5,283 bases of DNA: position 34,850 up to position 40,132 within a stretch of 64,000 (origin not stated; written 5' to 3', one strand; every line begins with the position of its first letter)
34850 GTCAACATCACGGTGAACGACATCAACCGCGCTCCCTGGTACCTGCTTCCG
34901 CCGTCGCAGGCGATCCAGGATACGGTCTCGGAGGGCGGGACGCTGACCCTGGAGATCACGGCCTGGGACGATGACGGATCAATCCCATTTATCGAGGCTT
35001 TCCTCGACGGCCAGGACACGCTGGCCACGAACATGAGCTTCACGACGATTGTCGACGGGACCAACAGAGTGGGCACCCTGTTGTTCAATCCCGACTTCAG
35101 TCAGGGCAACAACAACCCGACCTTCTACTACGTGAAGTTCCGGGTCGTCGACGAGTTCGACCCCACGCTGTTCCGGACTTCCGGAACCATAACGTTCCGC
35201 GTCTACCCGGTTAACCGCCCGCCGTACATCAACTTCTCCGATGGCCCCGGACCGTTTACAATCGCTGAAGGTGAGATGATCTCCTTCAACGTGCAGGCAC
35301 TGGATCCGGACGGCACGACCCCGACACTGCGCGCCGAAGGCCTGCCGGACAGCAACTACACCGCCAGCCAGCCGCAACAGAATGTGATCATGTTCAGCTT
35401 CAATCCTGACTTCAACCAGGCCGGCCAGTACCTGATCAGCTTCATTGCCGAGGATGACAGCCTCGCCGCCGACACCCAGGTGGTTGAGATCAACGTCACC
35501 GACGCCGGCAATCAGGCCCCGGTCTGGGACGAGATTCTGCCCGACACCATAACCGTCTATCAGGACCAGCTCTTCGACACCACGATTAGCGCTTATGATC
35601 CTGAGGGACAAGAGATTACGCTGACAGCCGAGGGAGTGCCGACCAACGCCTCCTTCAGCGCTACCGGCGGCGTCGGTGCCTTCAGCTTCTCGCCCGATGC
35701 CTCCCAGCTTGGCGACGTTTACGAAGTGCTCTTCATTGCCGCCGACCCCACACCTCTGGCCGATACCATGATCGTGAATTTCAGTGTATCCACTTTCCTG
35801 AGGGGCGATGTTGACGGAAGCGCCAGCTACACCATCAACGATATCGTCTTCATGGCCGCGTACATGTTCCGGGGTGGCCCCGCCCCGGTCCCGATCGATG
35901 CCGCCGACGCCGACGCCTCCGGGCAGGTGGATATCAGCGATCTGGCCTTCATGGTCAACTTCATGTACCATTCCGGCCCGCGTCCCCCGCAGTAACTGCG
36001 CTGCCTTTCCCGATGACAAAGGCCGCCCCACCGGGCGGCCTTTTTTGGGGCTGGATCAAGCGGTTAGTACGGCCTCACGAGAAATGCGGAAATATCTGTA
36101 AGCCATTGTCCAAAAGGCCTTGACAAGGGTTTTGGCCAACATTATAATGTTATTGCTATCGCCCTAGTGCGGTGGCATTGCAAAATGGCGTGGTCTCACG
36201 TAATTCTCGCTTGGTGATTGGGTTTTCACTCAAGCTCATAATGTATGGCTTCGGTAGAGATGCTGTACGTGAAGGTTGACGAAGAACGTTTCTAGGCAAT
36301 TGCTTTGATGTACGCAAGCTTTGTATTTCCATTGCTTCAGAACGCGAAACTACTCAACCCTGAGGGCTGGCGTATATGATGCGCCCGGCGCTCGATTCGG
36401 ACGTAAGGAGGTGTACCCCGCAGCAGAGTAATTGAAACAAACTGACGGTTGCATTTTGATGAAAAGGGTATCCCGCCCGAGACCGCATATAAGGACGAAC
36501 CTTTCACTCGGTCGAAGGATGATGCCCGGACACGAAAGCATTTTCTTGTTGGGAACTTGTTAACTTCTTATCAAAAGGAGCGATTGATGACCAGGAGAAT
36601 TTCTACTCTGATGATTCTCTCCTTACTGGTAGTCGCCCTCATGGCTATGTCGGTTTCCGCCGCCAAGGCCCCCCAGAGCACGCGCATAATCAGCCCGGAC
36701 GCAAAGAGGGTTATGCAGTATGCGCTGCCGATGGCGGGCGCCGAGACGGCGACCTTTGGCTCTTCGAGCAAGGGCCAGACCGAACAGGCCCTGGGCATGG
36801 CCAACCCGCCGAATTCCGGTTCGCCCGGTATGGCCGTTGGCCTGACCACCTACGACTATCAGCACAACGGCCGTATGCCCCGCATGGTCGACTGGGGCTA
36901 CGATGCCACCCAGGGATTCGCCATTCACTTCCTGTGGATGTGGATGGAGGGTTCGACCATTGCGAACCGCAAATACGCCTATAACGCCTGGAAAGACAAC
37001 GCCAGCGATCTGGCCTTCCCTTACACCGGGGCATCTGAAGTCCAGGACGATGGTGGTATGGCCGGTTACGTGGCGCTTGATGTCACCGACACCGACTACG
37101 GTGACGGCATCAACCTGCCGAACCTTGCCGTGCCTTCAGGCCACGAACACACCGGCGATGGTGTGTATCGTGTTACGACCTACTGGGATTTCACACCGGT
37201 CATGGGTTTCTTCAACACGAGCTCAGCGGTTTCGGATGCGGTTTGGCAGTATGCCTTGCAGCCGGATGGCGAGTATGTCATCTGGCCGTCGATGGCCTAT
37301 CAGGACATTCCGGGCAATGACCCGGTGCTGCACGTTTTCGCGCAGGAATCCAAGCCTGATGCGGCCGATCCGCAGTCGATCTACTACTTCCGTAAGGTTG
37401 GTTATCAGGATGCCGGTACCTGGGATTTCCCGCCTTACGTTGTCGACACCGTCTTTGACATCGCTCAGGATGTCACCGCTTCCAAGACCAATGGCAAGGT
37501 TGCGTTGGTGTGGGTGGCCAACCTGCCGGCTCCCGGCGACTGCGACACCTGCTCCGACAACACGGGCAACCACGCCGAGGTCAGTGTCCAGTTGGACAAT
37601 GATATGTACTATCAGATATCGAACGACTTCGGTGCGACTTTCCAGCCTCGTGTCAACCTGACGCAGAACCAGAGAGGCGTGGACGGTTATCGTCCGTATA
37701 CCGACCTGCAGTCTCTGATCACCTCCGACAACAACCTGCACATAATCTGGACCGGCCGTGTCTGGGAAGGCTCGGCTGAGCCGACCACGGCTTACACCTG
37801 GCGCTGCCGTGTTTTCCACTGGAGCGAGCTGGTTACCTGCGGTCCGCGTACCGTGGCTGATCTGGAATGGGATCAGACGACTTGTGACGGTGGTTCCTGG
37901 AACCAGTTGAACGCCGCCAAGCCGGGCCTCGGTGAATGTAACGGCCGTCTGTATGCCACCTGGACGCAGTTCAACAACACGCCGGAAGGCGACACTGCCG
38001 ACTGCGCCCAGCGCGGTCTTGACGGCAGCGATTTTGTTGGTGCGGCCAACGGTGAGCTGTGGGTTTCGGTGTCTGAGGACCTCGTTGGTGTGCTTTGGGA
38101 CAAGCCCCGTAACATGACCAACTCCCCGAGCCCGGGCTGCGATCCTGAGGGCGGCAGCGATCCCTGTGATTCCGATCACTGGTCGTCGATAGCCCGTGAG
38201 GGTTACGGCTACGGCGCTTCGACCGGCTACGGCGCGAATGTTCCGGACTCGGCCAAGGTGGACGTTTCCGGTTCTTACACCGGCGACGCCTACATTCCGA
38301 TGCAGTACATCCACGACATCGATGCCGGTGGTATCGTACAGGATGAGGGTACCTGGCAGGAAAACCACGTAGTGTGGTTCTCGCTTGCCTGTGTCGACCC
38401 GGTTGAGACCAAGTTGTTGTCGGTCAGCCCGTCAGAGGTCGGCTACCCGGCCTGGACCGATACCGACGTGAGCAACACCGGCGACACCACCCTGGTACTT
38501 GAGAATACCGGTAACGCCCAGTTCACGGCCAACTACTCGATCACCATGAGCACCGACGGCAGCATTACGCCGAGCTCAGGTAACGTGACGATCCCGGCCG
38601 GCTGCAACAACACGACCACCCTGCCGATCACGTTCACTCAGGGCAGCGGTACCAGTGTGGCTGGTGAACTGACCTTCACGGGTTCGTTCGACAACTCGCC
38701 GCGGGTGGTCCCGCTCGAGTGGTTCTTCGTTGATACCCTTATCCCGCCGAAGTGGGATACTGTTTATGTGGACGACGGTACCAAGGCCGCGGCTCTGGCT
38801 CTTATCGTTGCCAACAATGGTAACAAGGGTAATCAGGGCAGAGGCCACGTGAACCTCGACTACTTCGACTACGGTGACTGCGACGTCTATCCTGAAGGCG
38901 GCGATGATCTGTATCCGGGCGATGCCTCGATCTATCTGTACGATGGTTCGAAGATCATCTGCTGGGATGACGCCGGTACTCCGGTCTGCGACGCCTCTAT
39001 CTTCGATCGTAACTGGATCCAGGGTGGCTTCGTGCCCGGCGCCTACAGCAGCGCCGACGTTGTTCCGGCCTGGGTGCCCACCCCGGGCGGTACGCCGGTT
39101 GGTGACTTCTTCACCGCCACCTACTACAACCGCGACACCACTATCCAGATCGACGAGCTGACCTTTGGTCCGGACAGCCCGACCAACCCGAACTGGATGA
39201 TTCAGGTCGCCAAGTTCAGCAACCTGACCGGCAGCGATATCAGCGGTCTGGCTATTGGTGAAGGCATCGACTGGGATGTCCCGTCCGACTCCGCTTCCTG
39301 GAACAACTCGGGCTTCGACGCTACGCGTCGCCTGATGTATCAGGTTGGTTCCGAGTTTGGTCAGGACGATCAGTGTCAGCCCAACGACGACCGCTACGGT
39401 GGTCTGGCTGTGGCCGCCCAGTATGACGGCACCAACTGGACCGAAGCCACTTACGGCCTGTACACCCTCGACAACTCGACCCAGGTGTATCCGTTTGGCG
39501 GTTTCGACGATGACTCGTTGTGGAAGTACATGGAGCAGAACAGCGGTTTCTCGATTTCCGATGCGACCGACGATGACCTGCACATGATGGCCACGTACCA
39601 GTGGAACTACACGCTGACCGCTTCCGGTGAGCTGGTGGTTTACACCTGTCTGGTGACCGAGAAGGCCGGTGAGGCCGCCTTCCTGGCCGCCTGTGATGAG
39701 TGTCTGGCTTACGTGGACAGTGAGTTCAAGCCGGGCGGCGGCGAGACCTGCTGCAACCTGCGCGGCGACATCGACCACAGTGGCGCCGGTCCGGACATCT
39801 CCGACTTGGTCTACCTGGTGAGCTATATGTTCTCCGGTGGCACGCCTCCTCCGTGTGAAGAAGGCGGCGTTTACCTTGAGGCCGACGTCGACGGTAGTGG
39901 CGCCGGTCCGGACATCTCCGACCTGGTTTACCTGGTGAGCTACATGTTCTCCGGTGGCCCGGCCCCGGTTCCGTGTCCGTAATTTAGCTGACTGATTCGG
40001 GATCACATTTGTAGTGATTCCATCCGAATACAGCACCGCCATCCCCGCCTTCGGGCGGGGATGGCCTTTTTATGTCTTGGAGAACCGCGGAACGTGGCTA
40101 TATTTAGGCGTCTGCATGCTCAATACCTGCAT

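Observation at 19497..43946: Mutually exclusive C-termini and two dockerin classes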

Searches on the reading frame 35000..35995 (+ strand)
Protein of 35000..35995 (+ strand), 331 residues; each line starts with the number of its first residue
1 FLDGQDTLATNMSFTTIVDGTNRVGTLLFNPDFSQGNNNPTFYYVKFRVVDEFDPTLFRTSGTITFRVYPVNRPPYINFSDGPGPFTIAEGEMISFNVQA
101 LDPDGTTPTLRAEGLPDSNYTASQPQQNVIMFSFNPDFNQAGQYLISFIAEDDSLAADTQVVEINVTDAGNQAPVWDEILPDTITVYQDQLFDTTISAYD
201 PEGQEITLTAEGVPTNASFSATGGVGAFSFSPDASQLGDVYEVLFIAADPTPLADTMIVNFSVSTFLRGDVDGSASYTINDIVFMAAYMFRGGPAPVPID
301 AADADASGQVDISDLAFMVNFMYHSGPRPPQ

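Call 7: search_protein_families(library=ncbifam, proteins=[window:35000-35995:+], max_evalue=0.01)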
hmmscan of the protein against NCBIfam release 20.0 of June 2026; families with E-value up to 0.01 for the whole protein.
window:35000-35995:+ (331 aa): 1 family
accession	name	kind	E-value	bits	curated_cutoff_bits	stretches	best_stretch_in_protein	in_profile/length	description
NF012211.1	tand_rpt_95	domain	0.00016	21.6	90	0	89-176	3-93/98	tandem-95 repeat protein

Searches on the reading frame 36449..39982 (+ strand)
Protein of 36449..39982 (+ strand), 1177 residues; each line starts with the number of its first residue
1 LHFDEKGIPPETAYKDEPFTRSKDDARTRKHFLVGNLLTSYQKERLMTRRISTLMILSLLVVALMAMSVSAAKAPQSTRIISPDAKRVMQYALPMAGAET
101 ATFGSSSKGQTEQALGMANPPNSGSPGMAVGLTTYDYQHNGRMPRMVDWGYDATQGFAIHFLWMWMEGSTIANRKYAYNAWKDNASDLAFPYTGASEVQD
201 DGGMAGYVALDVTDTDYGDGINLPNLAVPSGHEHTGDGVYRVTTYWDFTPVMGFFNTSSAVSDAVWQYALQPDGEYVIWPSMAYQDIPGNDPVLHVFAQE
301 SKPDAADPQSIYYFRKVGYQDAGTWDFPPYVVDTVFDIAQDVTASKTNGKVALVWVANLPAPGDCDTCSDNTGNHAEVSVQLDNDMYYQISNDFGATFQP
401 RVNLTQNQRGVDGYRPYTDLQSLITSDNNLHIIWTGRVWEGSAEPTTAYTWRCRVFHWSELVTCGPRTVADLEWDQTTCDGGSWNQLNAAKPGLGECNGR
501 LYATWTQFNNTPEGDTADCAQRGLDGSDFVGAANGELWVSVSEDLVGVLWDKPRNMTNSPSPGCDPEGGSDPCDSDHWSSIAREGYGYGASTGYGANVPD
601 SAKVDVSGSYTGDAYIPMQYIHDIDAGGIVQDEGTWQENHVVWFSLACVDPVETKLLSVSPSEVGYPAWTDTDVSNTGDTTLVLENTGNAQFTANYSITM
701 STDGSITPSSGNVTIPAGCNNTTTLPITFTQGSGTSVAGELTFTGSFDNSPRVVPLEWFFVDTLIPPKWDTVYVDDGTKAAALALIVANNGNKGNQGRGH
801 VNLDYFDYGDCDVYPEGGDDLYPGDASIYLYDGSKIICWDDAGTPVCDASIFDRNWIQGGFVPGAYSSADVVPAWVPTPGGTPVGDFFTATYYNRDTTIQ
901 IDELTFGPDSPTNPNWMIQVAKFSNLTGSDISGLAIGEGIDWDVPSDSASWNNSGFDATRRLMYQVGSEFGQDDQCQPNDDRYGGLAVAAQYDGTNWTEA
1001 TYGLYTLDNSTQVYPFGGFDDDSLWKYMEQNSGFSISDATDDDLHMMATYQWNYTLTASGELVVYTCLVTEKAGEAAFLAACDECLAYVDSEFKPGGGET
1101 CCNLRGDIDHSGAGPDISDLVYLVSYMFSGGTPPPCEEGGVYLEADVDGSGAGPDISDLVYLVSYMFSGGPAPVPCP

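Call 3: search_protein_families(library=pfam, proteins=[window:36449-39982:+], max_evalue=0.01)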
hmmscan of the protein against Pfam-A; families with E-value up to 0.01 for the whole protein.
window:36449-39982:+ (1177 aa): 0 families

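Call 7: search_protein_families(library=ncbifam, proteins=[window:36449-39982:+], max_evalue=0.01)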
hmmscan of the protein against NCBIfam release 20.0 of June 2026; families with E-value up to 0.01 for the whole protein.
window:36449-39982:+ (1177 aa): 0 families

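Call 69: search_protein_families(library=pfam, proteins=[window:36587-39760:+], max_evalue=1)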
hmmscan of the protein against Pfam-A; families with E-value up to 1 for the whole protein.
window:36587-39760:+ (1058 aa): 2 families
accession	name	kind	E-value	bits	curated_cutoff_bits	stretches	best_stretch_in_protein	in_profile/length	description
PF06280.18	fn3_5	-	0.032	15.4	27.6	1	634-703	35-104/112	Fn3-like domain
PF08522.16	BT_3987-like_N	-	0.061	14.5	25.9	1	624-685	41-98/120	BT_3987-like, N-terminal domain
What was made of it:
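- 36587..39982 (+): g36449 (start 36587): signal peptide, about 1050 aa of unknown function, terminal class A dockerin with four Cys (39746-39979). No Pfam or NCBIfam family (calls 3, 7, 69).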
